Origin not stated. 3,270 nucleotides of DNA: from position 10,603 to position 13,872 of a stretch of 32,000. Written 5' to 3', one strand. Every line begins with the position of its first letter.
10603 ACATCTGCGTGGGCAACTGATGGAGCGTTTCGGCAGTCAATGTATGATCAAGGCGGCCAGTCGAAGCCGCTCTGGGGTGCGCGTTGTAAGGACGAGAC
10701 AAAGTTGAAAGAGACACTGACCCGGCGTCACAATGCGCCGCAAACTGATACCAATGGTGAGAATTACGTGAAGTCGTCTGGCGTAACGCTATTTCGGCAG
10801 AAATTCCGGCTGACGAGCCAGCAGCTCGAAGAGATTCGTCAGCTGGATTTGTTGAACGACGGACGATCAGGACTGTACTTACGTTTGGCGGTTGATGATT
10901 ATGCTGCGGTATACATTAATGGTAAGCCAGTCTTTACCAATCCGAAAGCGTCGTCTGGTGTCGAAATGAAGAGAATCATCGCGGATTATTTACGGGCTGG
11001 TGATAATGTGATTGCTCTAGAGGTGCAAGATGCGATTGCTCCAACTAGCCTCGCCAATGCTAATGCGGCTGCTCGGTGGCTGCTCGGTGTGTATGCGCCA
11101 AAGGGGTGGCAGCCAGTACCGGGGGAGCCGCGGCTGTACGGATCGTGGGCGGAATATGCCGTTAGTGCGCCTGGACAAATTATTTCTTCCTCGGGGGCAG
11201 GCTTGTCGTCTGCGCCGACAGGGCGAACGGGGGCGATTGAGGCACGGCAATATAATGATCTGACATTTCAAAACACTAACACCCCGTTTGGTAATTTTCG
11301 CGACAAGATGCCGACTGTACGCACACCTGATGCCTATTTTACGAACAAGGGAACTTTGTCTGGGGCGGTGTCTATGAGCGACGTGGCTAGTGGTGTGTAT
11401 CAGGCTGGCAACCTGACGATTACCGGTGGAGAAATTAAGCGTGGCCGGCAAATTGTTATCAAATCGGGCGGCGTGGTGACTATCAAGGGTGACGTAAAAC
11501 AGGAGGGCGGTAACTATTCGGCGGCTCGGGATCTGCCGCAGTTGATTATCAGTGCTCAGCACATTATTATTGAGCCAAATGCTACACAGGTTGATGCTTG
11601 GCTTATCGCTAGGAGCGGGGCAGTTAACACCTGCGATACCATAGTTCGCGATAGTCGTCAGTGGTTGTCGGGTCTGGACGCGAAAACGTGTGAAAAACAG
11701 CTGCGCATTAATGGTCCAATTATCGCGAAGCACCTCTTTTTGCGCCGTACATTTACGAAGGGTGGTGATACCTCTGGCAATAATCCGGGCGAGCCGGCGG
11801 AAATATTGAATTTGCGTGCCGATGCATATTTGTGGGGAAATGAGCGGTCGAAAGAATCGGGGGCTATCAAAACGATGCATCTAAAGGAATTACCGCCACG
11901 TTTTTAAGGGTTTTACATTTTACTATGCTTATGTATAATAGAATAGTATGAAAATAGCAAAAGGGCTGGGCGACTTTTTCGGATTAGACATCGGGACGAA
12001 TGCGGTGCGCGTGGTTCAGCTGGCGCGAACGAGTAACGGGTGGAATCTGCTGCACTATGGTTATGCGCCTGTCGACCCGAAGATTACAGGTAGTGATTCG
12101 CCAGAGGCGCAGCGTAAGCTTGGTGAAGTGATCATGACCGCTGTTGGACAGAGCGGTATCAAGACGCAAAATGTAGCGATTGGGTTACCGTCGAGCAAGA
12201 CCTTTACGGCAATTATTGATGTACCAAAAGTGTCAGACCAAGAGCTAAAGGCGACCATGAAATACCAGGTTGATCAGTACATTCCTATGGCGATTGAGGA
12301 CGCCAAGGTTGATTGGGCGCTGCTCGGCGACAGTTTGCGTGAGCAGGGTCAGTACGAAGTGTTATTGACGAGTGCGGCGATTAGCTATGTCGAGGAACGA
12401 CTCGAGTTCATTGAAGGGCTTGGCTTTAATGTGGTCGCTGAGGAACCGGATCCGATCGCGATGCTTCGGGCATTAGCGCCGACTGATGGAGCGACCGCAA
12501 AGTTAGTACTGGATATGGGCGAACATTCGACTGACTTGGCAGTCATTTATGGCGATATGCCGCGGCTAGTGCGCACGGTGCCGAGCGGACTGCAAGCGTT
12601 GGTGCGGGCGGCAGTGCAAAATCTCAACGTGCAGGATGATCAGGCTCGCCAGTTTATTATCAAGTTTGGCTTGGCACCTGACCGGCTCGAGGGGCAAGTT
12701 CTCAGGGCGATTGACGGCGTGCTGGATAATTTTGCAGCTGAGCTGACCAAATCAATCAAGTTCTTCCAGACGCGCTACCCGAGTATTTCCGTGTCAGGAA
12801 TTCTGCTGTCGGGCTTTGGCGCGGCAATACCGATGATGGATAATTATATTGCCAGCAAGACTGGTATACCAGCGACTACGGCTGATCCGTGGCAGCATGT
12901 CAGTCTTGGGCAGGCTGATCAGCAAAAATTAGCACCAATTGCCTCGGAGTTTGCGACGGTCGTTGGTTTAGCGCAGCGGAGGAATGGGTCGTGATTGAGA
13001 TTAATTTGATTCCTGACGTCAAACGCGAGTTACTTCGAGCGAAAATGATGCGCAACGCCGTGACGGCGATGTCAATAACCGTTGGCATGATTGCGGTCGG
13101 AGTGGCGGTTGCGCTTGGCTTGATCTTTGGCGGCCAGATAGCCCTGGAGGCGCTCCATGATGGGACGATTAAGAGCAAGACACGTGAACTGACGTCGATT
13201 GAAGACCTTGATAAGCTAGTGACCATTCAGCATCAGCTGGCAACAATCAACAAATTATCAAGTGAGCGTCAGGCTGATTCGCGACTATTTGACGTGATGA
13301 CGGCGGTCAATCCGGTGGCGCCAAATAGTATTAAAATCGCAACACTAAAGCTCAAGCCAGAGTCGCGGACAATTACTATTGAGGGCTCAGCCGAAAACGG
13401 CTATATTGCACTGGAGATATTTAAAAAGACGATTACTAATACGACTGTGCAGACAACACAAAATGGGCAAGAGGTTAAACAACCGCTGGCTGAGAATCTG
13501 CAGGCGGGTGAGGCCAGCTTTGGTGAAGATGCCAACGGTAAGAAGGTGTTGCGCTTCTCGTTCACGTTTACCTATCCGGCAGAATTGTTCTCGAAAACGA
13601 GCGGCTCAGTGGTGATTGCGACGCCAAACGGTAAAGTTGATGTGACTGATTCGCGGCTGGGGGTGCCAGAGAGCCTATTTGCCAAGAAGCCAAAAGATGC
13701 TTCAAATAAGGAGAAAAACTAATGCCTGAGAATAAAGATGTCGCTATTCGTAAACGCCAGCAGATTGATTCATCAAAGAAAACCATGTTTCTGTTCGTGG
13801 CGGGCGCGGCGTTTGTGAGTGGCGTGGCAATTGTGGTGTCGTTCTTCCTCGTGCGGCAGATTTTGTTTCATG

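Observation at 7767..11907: Three-gene module of unrecognisable surface proteins fused to the front of the type IV pilus locus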

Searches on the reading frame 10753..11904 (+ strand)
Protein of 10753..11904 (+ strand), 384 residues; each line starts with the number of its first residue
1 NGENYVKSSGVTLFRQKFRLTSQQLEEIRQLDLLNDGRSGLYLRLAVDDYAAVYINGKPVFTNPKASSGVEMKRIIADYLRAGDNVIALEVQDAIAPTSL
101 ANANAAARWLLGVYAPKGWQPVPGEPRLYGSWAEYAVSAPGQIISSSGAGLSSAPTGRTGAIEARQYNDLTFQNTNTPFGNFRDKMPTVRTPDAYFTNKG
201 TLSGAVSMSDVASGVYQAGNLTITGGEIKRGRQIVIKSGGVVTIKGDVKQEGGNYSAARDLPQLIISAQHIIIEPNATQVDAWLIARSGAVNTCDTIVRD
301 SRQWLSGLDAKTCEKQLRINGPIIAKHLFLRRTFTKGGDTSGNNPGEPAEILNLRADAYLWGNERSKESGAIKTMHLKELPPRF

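Call 63: predict_structure(alignment_id=A6)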
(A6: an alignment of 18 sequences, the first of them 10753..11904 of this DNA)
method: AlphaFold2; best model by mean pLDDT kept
length: 384 residues; sequences in the alignment: 18
mean_pLDDT: 63.7   pTM: 0.53
mean pLDDT of the five models: 63.7, 63.5, 61.4, 61.1, 58.8
residues with pLDDT >= 90: 63; 70-90: 108; 50-70: 91; < 50: 122
segments of 3 or more residues with pLDDT < 50: 1-3, 95-185, 336-345, 370-384
pLDDT, mean of each block of 10 residues (from residue 1): 46 69 74 66 58 78 56 72 78 46 41 41 34 38 37 35 37 32 47 65 95 93 96 91 96 77 91 93 88 84 67 77 78 56 51 65 57 31 25
secondary structure, 60 per line:
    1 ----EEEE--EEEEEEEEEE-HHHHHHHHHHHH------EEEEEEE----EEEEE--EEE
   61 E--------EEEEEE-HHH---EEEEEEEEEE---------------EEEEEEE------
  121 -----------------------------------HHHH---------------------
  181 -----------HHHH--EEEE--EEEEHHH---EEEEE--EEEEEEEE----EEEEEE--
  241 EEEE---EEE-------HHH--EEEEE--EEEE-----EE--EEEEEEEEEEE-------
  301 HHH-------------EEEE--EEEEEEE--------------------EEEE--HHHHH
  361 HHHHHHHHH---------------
elements in order: E5-8 E11-20 H22-33 E40-46 E51-55 E58-61 E70-75 E83-92 E108-114 H156-159 H192-195 E198-201 E204-207 E214-218 E221-228 E233-238 E241-244 E248-250 E263-267 E270-273 E283-293 E317-320 E323-329 E350-353 H356-369
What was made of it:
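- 11350..11904 (+): g3 aa 485-669: conserved C-terminal beta-rich domain ending ...ELPPRF. It defines the family and has no structural match. pLDDT is 84-96 for aa 485-615 (call 63).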

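Call 66: fold_search(model_id=the predicted structure, library=pdb)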
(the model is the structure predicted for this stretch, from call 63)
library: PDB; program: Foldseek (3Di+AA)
matches with E <= 10: 775; with E <= 0.001: 0
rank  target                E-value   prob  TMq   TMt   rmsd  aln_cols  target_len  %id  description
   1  9npd_B                1.3e-03  1.00  0.16  0.09   3.4        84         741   17  Crystal structure of the inactive conformation of a glycoside hydrolase (CapGH2b - E553Q Mutant) from the GH2 family i (released 2025-11-12)
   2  2vot_B                1.9e-03  1.00  0.17  0.08   7.6        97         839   22  Structural and biochemical evidence for a boat-like transition state in beta-mannosidases (released 2008-04-01)
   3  6byc                  2.0e-03  1.00  0.17  0.08   2.8        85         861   18  Crystal structure of the GH2 exo-beta-mannanase from Xanthomonas axonopodis pv. citri (released 2018-07-18)
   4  2vjx_A                2.3e-03  1.00  0.18  0.08   7.5        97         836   22  Structural and biochemical evidence for a boat-like transition state in beta-mannosidases (released 2008-04-01)
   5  5z1b_B                2.3e-03  1.00  0.16  0.11   3.7        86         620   20  Structure of Bifidobacterium dentium beta-glucuronidase complexed with coumarin-3-O-glucuronide (released 2018-12-12)
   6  2vmf_B                2.4e-03  1.00  0.17  0.08   7.6        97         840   22  Structural and biochemical evidence for a boat-like transition state in beta-mannosidases (released 2008-04-01)
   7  2wbk_A                2.5e-03  1.00  0.17  0.08   7.6        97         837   22  Structure of the Michaelis complex of beta-mannosidase, Man2A, provides insight into the conformational itinerary of m (released 2009-03-17)
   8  5z1b_D                2.7e-03  1.00  0.16  0.10   3.7        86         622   20  Structure of Bifidobacterium dentium beta-glucuronidase complexed with coumarin-3-O-glucuronide (released 2018-12-12)
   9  2vjx_B                2.7e-03  1.00  0.17  0.08   7.6        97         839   22  Structural and biochemical evidence for a boat-like transition state in beta-mannosidases (released 2008-04-01)
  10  2vqu_A                2.8e-03  1.00  0.17  0.08   7.6        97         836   22  Structural and biochemical evidence for a boat-like transition state in beta-mannosidases (released 2008-04-01)
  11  2je8_B                2.8e-03  1.00  0.17  0.08   7.6        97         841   22  Structure of a beta-mannosidase from Bacteroides thetaiotaomicron (released 2007-02-06)
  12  6d4o                  3.0e-03  1.00  0.16  0.11   2.8        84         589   23  Eubacterium eligens beta-glucuronidase bound to an amoxapine-glucuronide conjugate (released 2018-07-25)
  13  9np8                  3.1e-03  1.00  0.16  0.08   3.4        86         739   16  Crystal structure of the inactive conformation of a glycoside hydrolase (CapGH2b) from the GH2 family in the space group (released 2025-11-12)
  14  9npe_A                3.1e-03  1.00  0.16  0.08   3.4        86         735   16  Crystal structure of the inactive conformation of a glycoside hydrolase (CapGH2b) from the GH2 family in the space gro (released 2025-11-12)
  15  5z1b_A                3.1e-03  1.00  0.16  0.10   3.7        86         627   20  Structure of Bifidobacterium dentium beta-glucuronidase complexed with coumarin-3-O-glucuronide (released 2018-12-12)
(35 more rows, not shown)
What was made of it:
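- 10780..11037 (+): g3 aa about 295-380: beta-jelly-roll like the N-terminal sugar-binding domain of GH2 glycosidases. No catalytic domain is present. Foldseek against PDB gives GH2 enzymes over 84-97 columns, mostly rmsd about 3 A, E about 1e-3 (call 66). pLDDT is 56-78 (call 63).
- On Glycoside hydrolase family 2: The Foldseek matches have E about 1e-3 (call 66).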

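Call 70: fold_search(model_id=the predicted structure, library=viral)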
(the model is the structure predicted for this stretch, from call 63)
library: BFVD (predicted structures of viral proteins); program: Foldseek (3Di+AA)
matches with E <= 10: 680; with E <= 0.001: 0
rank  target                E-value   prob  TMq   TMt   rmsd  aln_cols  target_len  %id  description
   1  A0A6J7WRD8            1.6e-03  0.44  0.16  0.14  24.1       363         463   11  Uncharacterized protein [uncultured Caudovirales phage]
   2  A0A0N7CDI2            2.1e-03  0.35  0.15  0.09  21.5       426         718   11  (no name in the UniProt tables at hand)
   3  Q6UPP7                5.5e-03  0.98  0.16  0.16  12.7       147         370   17  Capsid protein [Natrialba phage PhiCh1]
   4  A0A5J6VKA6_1          5.8e-03  0.30  0.16  0.07  22.1       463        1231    8  Uncharacterized protein (Fragment) [Megaviridae environmental sample]
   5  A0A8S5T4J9            8.8e-03  0.33  0.17  0.09  21.5       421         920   10  PKD domain-containing protein [Siphoviridae sp. ctn8e14]
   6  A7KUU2                9.3e-03  0.20  0.15  0.09  26.0       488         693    9  (no name in the UniProt tables at hand)
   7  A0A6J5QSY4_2          9.8e-03  0.10  0.11  0.05  20.9       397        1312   10  Carbohydrate-binding, CenC-like [uncultured Caudovirales phage]
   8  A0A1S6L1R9            1.5e-02  0.97  0.15  0.11  17.3       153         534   14  (no name in the UniProt tables at hand)
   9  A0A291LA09            1.5e-02  0.28  0.12  0.13  22.4       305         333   13  Tail protein [Bordetella phage vB_BbrM_PHB04]
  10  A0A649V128            2.0e-02  0.07  0.09  0.06  24.1       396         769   13  (no name in the UniProt tables at hand)
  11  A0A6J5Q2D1            2.0e-02  0.07  0.09  0.05  24.1       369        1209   12  Uncharacterized protein [uncultured Caudovirales phage]
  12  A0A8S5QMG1            2.3e-02  0.23  0.15  0.08  18.4       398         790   11  Transferase, nesg, ydcK, Structural Genomics.38A [Siphoviridae sp. cttOT32]
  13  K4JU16                3.3e-02  1.00  0.15  0.04   4.6        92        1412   14  (no name in the UniProt tables at hand)
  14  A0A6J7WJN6            4.3e-02  0.08  0.10  0.04  19.4       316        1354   14  Glycine-rich domain-containing protein [uncultured Caudovirales phage]
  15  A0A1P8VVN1            4.6e-02  1.00  0.15  0.11   4.1        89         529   19  (no name in the UniProt tables at hand)
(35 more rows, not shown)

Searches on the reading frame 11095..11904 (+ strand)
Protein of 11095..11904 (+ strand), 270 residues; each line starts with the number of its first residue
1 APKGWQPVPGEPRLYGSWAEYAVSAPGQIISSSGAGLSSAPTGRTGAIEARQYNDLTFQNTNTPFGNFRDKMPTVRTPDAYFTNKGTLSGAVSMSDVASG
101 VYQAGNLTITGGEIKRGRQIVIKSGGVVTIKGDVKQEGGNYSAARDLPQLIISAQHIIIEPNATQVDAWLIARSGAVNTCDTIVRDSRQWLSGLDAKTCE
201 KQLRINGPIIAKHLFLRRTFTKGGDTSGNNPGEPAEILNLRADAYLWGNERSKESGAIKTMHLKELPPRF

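Call 37: find_related_loci(query=A5, collection=genome_contigs, flank=7000)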
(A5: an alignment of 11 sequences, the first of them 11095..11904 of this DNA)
Query A5 (270 aa) in genome_contigs; peptide patterns used: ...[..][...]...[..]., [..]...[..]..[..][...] (x = any residue, [..] = any of these).
355 stretches matched a pattern; 324 encode a relative of the query (tblastn E <= 1e-3); the best 80 are kept; 80 distinct loci.
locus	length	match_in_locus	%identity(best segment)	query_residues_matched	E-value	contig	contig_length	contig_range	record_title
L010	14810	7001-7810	97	1-270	3e-179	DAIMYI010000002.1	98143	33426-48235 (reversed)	MAG TPA_asm: Candidatus Nanosynbacter sp. isolate CTOTU1097 NODE_2_length_98143_cov_49.769686, whole genome shotgun sequ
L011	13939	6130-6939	96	1-270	2e-178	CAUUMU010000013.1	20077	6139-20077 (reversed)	MAG TPA_asm: uncultured Candidatus Saccharibacteria bacterium isolate SRR13061525_bin.22_MetaWRAP_v1.3_MAG genome assemb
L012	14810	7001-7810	96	1-270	1e-178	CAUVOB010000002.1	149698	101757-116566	MAG TPA_asm: uncultured Candidatus Saccharibacteria bacterium isolate SRR23388443_bin.20_MetaWRAP_v1.3_MAG genome assemb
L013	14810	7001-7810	95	1-270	3e-178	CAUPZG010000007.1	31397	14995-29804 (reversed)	MAG TPA_asm: uncultured Candidatus Saccharibacteria bacterium isolate ERR9969047_bin.19_MetaWRAP_v1.3_MAG genome assembl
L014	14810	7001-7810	95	1-270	4e-177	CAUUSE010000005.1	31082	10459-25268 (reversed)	MAG TPA_asm: uncultured Candidatus Saccharibacteria bacterium isolate SRR23388446_bin.40_MetaWRAP_v1.3_MAG genome assemb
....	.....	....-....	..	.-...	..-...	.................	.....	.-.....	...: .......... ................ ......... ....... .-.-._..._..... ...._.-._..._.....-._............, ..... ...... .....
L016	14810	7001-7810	94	1-270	1e-176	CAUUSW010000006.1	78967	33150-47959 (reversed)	MAG TPA_asm: uncultured Candidatus Saccharibacteria bacterium isolate SRR23388465_bin.18_MetaWRAP_v1.3_MAG genome assemb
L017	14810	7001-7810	94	1-270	1e-176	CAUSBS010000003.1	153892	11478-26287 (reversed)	MAG TPA_asm: uncultured Candidatus Saccharibacteria bacterium isolate ERR9969148_bin.17_MetaWRAP_v1.3_MAG genome assembl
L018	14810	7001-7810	94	1-270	1e-175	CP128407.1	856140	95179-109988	Candidatus Saccharibacteria bacterium oral taxon 488 strain 106.1.1 chromosome, complete genome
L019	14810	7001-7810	94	1-270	1e-175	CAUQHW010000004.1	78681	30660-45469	MAG TPA_asm: uncultured Candidatus Saccharibacteria bacterium isolate ERR9968838_bin.10_MetaWRAP_v1.3_MAG genome assembl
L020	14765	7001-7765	59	15-270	6e-93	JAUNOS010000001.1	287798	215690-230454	MAG: Candidatus Saccharibacteria bacterium isolate S35M_Sa_11 NODE_1_length_287798_cov_22.130478, whole genome shotgun s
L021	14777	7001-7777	48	15-270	4e-69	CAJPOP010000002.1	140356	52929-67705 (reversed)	Candidatus Saccharibacteria bacterium isolate SRR9217408-mag-bin.12 genome assembly, contig: SRR9217408-mag-bin.12_10, w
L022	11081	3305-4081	47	15-270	1e-68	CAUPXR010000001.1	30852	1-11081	MAG TPA_asm: uncultured Candidatus Saccharibacteria bacterium isolate ERR9968936_bin.53_MetaWRAP_v1.3_MAG genome assembl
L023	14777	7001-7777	47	15-270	1e-68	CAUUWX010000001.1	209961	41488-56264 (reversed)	MAG TPA_asm: uncultured Candidatus Saccharibacteria bacterium isolate SRR23388450_bin.6_MetaWRAP_v1.3_MAG genome assembl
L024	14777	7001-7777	47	15-270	8e-69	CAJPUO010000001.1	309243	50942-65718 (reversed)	Candidatus Saccharibacteria bacterium isolate SRR9217490-mag-bin.5 genome assembly, contig: SRR9217490-mag-bin.5_1, whol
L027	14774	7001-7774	49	15-270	2e-63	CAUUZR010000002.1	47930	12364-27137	MAG TPA_asm: uncultured Candidatus Saccharibacteria bacterium isolate SRR23388429_bin.11_MetaWRAP_v1.3_MAG genome assemb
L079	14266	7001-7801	44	10-270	6e-58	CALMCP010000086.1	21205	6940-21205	MAG TPA_asm: uncultured Candidatus Saccharibacteria bacterium isolate ERR3519523_bin.44_CONCOCT_v1.1_MAG genome assembly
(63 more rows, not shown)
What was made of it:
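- Tried and rejected: It was repeated with the C-terminal alignment (call 37).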

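Call 56: search_solved_structures(query=A5, max_evalue=1)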
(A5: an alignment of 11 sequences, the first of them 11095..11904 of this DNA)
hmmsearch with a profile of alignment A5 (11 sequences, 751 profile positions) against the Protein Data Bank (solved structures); distinct sequences matched with E-value up to 1: 0.
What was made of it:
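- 11350..11904 (+): No PDB sequence relative (call 56).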

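Call 78: search_protein_families(library=pfam, proteins=[L027:422-1411:+, L027:1445-2998:+, L027:2998-3948:+, L027:4034-7777:+, L027:7787-8506:-, L027:9201-10124:+, L079:1344-2828:+, L079:2836-3639:+, L079:3807-4547:+, L079:4544-7804:+], max_evalue=0.001)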
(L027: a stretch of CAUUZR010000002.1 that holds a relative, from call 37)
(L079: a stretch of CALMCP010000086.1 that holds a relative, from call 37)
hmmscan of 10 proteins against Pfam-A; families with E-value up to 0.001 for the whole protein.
L027:422-1411:+ (329 aa): 2 families
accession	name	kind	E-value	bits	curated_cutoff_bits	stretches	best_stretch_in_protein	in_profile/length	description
PF00185.30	OTCace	-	4.2e-57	193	29.4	1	154-327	1-156/157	Aspartate/ornithine carbamoyltransferase, Asp/Orn binding domain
PF02729.26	OTCace_N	-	8.8e-47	159.3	29.9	1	8-148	1-148/148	Aspartate/ornithine carbamoyltransferase, carbamoyl-P binding domain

L027:1445-2998:+ (517 aa): 1 family
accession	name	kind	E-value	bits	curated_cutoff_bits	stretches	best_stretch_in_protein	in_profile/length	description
PF03606.21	DcuC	-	2e-100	336.9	23.1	1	15-512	2-458/461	C4-dicarboxylate anaerobic carrier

L027:2998-3948:+ (316 aa): 1 family
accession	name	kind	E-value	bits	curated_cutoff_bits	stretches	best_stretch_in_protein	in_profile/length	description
PF00696.33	AA_kinase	-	3.9e-25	89.4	24.9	1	6-290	2-227/234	Amino acid kinase family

L027:4034-7777:+ (1247 aa): 0 families

L027:7787-8506:- (239 aa): 3 families
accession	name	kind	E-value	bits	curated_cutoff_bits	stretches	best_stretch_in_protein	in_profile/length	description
PF13462.12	Thioredoxin_4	-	2.4e-19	70.5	23.2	1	51-220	6-151/165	Thioredoxin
PF01323.26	DSBA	-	7.5e-09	36.1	25.6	1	169-227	127-181/191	DSBA-like thioredoxin domain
PF13098.12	Thioredoxin_2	-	0.00043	21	27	0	57-216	4-83/104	Thioredoxin-like domain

L027:9201-10124:+ (307 aa): 2 families
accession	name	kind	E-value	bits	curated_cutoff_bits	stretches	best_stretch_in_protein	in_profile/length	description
PF01544.23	CorA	-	4.2e-30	105.5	27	1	26-303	6-292/292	CorA-like Mg2+ transporter protein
PF01595.25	CNNM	-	0.00052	20.2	28.4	1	226-302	28-106/181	Cyclin M transmembrane N-terminal domain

L079:1344-2828:+ (494 aa): 0 families

L079:2836-3639:+ (267 aa): 1 family
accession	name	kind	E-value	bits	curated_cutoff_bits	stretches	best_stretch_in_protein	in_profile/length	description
PF04203.18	Sortase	-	9.8e-08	32.2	26.6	1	159-266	22-125/125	Sortase domain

L079:3807-4547:+ (246 aa): 0 families

L079:4544-7804:+ (1086 aa): 1 family
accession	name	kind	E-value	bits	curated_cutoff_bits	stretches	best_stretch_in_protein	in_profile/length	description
PF09479.16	Flg_new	-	5e-09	36.6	27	1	268-349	2-64/65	Listeria-Bacteroides repeat domain (List_Bact_rpt)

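Call 98: search_dna_similar(query=window:11095-11904:+, collection=phages, mode=protein, max_evalue=0.001, max_rows=10)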
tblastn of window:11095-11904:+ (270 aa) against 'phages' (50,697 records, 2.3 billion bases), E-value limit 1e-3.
No match.

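Call 102: find_related_loci(query=A5, collection=viral_contigs, flank=5000)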
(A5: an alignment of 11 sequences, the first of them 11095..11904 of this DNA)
Query A5 (270 aa) in viral_contigs; peptide patterns used: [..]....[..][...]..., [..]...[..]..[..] (x = any residue, [..] = any of these).
10 stretches matched a pattern, but none encodes a relative of the query by tblastn (E <= 1e-3).
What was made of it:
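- Tried and rejected: No relatives (calls 98, 102).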

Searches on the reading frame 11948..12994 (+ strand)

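Call 5: search_protein_families(library=pfam, proteins=[window:11948-12994:+], max_evalue=0.1)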
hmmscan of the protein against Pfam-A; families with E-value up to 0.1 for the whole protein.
window:11948-12994:+ (348 aa): 4 families
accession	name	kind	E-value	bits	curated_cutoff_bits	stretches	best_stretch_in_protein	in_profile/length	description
PF11104.14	PilM_2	-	1.5e-37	129.8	27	1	12-345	1-339/340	Type IV pilus assembly protein PilM;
PF14450.12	FtsA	-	1.3e-05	26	31.8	1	187-339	2-126/127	Cell division protein FtsA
PF06723.19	MreB_Mbl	-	2.5e-05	23.7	27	1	279-323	271-316/327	MreB/Mbl protein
PF25216.1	Volactin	-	0.051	13.5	35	0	190-271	173-255/321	Volactin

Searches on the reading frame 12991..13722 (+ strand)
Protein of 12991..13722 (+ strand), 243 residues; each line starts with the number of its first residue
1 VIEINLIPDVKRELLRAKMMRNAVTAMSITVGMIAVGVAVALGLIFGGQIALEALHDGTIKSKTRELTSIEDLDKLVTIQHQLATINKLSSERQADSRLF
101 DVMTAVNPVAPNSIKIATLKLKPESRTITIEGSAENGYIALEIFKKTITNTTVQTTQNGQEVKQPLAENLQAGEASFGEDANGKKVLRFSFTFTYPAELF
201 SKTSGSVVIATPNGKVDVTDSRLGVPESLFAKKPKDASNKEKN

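Call 5: search_protein_families(library=pfam, proteins=[window:12991-13722:+], max_evalue=0.1)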
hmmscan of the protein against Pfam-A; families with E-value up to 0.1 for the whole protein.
window:12991-13722:+ (243 aa): 1 family
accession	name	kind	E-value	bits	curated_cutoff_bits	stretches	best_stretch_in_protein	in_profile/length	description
PF18630.7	Peptidase_M60_C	-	0.078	13.7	26.2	0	180-215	26-62/65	Peptidase M60 C-terminal domain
